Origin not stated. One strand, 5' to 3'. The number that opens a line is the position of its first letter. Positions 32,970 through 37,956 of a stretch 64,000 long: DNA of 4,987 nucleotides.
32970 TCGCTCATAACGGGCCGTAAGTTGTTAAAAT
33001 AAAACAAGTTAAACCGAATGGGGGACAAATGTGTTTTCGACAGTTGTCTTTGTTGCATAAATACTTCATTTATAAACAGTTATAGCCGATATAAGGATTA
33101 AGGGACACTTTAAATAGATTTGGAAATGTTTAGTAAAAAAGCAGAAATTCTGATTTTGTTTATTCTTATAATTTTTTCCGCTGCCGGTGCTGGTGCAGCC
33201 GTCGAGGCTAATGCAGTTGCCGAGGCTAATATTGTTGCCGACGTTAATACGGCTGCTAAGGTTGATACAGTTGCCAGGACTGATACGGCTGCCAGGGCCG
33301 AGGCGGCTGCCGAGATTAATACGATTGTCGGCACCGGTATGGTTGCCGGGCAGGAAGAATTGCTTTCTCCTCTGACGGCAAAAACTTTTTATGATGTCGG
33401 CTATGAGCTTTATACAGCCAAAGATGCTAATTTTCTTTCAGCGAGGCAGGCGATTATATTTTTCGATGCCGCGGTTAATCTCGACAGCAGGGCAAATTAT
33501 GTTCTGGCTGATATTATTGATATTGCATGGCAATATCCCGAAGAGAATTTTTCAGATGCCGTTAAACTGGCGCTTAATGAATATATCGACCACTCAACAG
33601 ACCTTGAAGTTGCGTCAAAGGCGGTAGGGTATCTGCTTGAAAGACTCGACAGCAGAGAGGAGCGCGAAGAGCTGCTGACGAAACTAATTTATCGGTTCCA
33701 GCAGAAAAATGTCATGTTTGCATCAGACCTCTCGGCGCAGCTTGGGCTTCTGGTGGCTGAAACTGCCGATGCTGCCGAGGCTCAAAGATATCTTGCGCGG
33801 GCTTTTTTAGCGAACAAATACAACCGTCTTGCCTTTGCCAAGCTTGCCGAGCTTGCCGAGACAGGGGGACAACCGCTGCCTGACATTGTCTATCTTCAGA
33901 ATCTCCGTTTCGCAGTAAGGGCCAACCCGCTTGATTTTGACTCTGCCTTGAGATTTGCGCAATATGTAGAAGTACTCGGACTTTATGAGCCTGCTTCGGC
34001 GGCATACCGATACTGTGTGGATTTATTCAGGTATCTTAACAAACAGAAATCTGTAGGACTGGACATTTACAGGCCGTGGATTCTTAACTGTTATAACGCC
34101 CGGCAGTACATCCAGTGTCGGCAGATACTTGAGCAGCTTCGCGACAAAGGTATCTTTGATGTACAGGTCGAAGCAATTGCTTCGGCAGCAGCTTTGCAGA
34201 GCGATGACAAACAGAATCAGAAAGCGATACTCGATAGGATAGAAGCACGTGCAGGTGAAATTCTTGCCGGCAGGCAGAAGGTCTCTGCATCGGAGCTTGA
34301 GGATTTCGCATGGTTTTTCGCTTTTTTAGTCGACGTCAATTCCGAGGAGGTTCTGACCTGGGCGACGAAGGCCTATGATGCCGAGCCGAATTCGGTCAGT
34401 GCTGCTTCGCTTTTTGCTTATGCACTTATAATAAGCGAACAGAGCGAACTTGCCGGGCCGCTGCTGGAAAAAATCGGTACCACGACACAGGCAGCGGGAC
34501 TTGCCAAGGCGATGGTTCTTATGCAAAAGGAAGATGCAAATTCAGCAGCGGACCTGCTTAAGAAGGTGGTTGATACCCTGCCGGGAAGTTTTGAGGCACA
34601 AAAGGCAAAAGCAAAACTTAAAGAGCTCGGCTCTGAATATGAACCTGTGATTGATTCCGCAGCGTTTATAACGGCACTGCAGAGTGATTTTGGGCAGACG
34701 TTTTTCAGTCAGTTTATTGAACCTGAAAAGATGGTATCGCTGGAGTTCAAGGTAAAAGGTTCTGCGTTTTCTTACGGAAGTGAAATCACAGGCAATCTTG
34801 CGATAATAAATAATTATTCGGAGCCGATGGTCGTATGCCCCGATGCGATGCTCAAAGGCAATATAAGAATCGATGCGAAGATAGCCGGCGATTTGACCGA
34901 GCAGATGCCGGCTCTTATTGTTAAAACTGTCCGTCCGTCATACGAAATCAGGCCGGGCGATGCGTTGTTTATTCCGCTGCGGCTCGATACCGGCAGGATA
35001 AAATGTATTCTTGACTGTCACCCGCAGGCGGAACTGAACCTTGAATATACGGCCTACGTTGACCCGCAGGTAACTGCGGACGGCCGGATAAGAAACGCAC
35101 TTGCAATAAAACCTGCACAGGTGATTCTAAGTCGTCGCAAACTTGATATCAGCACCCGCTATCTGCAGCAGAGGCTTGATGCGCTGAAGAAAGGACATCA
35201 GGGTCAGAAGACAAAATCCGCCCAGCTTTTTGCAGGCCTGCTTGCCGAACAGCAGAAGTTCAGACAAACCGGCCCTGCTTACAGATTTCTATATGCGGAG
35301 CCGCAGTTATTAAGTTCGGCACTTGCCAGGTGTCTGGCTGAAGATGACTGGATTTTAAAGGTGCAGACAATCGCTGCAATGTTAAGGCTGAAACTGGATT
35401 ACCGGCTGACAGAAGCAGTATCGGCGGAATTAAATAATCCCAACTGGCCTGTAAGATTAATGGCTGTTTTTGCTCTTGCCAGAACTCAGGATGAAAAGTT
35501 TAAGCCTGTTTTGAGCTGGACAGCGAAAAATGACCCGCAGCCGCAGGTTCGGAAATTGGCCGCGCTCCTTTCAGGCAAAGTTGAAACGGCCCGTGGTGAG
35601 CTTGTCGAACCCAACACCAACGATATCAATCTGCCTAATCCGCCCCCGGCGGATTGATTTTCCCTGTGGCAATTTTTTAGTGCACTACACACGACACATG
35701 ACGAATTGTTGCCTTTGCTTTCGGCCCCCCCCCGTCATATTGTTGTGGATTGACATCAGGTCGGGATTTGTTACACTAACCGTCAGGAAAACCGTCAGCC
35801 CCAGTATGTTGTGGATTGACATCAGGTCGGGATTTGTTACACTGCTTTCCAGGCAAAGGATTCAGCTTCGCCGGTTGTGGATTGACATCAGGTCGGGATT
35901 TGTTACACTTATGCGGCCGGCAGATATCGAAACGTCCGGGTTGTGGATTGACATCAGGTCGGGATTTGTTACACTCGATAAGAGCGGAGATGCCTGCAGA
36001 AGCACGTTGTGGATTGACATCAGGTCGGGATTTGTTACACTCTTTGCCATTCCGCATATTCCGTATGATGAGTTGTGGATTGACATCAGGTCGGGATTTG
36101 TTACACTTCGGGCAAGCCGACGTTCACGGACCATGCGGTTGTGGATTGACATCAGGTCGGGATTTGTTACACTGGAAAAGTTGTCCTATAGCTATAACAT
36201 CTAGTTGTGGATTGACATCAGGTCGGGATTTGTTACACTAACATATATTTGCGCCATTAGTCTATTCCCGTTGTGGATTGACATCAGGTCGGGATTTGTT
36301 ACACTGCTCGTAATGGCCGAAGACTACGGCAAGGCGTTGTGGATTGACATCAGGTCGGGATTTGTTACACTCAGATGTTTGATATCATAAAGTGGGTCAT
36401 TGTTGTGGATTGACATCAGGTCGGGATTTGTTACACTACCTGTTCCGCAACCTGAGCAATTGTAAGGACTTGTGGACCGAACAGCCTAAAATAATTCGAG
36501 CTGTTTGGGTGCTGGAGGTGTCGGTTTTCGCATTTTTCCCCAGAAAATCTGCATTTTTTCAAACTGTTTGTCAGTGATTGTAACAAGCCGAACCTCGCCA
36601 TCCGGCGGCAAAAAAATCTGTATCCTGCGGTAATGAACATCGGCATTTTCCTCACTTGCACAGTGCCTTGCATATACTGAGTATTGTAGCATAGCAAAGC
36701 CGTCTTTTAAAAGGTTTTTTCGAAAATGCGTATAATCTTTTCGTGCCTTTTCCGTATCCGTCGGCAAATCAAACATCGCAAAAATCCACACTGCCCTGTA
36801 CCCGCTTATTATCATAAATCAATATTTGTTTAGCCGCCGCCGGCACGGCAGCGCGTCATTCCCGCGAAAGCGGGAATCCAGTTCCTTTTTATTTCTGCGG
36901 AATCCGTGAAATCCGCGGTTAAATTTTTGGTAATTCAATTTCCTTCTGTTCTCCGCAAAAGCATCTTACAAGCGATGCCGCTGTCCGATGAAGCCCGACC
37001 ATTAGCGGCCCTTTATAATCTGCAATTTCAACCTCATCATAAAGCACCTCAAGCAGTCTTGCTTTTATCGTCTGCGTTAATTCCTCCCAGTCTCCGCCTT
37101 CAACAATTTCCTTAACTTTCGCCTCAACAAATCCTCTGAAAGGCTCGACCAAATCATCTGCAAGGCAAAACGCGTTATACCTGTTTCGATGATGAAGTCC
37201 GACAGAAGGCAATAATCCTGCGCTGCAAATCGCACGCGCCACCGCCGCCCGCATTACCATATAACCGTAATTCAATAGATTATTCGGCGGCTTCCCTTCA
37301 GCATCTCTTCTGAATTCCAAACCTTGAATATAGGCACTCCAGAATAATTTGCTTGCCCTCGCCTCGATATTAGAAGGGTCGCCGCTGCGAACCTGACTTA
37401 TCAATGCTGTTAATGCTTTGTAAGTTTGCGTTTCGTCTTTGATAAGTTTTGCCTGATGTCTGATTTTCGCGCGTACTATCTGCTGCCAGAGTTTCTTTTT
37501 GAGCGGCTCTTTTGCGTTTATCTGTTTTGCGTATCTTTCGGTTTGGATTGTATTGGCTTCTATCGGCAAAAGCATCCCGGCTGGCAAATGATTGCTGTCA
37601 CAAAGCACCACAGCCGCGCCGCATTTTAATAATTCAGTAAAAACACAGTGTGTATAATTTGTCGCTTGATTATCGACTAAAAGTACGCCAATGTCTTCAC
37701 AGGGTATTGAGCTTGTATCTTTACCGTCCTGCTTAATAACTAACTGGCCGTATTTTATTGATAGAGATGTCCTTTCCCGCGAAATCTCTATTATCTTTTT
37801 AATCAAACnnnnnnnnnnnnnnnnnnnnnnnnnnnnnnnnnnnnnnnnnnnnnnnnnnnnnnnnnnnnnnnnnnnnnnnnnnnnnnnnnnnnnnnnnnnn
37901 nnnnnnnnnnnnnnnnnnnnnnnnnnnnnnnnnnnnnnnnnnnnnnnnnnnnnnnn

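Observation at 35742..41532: Complete, apparently intact type II-C CRISPR-Cas9 locus with an uncharacterised 1182-aa Cas9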

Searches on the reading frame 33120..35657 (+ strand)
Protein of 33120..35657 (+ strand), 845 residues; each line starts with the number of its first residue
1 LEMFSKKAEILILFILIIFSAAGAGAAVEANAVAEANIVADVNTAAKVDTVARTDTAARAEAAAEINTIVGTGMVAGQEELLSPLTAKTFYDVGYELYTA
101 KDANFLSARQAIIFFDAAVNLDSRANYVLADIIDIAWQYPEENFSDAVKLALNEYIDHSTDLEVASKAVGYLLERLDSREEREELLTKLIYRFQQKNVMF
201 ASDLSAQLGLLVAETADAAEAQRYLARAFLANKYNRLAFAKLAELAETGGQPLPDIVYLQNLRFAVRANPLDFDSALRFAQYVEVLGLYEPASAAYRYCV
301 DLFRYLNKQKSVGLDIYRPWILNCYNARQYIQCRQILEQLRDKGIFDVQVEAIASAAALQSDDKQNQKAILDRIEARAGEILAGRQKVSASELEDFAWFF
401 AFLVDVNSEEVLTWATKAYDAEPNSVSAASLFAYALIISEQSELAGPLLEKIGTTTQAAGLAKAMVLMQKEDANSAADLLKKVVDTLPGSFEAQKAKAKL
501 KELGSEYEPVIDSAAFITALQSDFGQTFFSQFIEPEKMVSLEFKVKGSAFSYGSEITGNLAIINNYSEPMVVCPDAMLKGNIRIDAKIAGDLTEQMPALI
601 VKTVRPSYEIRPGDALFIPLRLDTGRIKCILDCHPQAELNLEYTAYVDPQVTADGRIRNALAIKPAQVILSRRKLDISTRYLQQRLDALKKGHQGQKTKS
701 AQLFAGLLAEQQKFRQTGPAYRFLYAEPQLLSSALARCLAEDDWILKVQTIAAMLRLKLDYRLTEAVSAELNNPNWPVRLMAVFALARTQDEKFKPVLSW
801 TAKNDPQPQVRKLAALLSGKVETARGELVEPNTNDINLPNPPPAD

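Call 7: search_protein_families(library=pfam, proteins=[window:33120-35657:+])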
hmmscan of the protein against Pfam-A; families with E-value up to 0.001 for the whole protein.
window:33120-35657:+ (845 aa): 1 family
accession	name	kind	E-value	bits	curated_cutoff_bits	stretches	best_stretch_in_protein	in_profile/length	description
PF13646.12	HEAT_2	-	1.4e-05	25.7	27.7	1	766-823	3-60/88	HEAT repeats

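Call 8: search_protein_families(library=ncbifam, proteins=[window:33120-35657:+])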
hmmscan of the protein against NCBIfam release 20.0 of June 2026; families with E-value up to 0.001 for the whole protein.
window:33120-35657:+ (845 aa): 0 families

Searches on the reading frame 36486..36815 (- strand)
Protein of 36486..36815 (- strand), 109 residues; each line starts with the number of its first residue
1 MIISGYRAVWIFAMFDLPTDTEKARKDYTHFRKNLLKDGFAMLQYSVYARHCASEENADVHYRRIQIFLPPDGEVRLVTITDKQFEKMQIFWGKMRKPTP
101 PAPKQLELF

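Call 7: search_protein_families(library=pfam, proteins=[window:36486-36815:-])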
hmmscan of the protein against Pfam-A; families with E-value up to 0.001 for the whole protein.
window:36486-36815:- (109 aa): 2 families
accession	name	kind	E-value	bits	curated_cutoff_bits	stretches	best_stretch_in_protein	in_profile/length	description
PF09827.14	CRISPR_Cas2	-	1.6e-17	63.8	23.8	1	10-88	2-74/74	CRISPR associated protein Cas2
PF20803.2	PaaX_M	-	8e-06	26.3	24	1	9-66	7-61/83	PaaX protein central Cas2-like domain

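Call 8: search_protein_families(library=ncbifam, proteins=[window:36486-36815:-])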
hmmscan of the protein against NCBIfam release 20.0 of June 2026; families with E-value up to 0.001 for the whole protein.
window:36486-36815:- (109 aa): 1 family
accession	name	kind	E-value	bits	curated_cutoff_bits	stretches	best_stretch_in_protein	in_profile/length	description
TIGR01573.1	cas2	equivalog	4.3e-19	68.6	24.5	1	13-97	5-87/96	CRISPR-associated endonuclease Cas2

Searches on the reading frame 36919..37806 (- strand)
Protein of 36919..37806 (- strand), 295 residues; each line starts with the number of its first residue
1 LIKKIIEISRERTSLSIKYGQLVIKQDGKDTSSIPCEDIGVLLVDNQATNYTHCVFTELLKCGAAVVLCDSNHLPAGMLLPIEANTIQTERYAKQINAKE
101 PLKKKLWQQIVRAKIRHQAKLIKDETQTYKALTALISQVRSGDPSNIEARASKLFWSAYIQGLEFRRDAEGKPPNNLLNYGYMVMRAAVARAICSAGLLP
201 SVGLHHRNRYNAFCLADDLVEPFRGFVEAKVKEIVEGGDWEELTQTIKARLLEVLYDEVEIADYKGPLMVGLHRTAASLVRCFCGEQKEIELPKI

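Call 7: search_protein_families(library=pfam, proteins=[window:36919-37806:-])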
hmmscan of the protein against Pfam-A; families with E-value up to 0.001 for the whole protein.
window:36919-37806:- (295 aa): 1 family
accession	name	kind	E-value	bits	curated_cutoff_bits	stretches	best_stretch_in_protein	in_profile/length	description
PF01867.21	Cas_Cas1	-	1.1e-26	94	22.3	1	8-239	3-254/283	CRISPR associated protein Cas1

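Call 8: search_protein_families(library=ncbifam, proteins=[window:36919-37806:-])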
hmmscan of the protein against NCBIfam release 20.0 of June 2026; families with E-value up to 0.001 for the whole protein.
window:36919-37806:- (295 aa): 9 families
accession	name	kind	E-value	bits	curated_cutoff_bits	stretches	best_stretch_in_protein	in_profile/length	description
TIGR03639.1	cas1_NMENI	exception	6.2e-77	258.6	120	1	3-279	1-277/278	type II CRISPR-associated endonuclease Cas1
TIGR00287.1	cas1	equivalog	8.4e-23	81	71.7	1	13-233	9-252/327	CRISPR-associated endonuclease Cas1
NF049935.1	cas4g_cas1g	exception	4.2e-15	55.2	560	1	6-227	217-459/546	CRISPR-associated endonuclease Cas4g/Cas1g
TIGR04093.1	cas1_CYANO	exception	3.6e-12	45.9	385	1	7-228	4-249/334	type I-D CRISPR-associated endonuclease Cas1d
TIGR03640.1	cas1_DVULG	exception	7.7e-10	38.4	385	1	146-227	162-253/340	type I-C CRISPR-associated endonuclease Cas1c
TIGR04329.1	cas1_PREFRAN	exception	8.9e-10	38.1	300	1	4-240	6-255/317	type V CRISPR-associated endonuclease Cas1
TIGR03983.1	cas1_MYXAN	equivalog_domain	3.4e-07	29.5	358.05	1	174-225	206-257/347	type I-MYXAN CRISPR-associated endonuclease Cas1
TIGR03641.1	cas1_HMARI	exception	1.3e-06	28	304.1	1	21-227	17-237/324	type I-B CRISPR-associated endonuclease Cas1b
TIGR03638.1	cas1_ECOLI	exception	2.6e-05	23.6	215.6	1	167-215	165-213/269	type I-E CRISPR-associated endonuclease Cas1e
